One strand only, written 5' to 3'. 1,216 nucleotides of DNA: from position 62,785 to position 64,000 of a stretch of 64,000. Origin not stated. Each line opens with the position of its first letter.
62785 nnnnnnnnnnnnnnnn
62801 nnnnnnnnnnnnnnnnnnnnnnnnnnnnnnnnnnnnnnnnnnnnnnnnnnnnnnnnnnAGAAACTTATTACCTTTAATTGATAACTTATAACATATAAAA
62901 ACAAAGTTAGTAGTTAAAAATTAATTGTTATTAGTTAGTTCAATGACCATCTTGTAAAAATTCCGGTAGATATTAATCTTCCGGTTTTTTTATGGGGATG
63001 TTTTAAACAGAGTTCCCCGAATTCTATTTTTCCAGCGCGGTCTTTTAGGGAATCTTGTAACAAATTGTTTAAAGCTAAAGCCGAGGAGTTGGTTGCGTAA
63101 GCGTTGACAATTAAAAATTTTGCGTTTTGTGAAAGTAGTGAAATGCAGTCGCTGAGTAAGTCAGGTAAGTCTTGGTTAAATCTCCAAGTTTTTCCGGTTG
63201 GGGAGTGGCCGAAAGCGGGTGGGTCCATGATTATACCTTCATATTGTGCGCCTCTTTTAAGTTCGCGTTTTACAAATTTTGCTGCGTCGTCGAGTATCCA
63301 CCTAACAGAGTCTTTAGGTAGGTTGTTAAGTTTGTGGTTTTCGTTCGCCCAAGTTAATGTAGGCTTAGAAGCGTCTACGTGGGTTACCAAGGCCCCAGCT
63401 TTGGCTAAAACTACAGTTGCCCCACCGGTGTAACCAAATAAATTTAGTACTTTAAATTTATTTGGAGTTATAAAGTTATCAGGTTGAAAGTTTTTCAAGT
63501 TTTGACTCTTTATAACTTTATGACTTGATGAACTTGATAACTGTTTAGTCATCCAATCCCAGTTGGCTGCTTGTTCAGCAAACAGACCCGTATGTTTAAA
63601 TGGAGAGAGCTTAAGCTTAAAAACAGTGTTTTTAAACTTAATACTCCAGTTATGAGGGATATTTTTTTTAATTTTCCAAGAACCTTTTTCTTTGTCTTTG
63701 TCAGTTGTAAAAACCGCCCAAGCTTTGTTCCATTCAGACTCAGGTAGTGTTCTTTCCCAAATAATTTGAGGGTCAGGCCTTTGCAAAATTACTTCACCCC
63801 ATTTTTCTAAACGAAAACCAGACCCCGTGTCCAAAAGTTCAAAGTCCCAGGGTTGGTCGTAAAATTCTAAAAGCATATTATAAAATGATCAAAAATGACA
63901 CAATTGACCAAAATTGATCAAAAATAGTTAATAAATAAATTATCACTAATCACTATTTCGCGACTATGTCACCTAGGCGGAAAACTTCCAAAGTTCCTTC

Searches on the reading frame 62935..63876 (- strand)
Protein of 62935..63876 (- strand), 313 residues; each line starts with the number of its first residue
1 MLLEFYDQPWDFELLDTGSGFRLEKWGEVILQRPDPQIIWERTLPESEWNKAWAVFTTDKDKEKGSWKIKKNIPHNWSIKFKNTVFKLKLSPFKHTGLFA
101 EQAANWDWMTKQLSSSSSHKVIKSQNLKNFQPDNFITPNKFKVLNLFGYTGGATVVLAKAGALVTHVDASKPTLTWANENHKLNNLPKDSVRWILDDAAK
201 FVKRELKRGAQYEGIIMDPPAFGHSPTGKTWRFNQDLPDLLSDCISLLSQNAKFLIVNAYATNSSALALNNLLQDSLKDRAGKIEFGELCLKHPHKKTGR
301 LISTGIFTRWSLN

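Call 56: search_protein_families(library=pfam, proteins=[window:62935-63876:-], max_evalue=0.001)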
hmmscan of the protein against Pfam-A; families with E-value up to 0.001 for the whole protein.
window:62935-63876:- (313 aa): 2 families
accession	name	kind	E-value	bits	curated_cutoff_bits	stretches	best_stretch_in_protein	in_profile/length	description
PF10672.15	Methyltrans_SAM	-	1.2e-11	44.8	27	1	142-255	126-235/286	S-adenosylmethionine-dependent methyltransferase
PF09445.16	Methyltransf_15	-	4e-05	23.7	22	1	143-228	4-88/165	RNA cap guanine-N2 methyltransferase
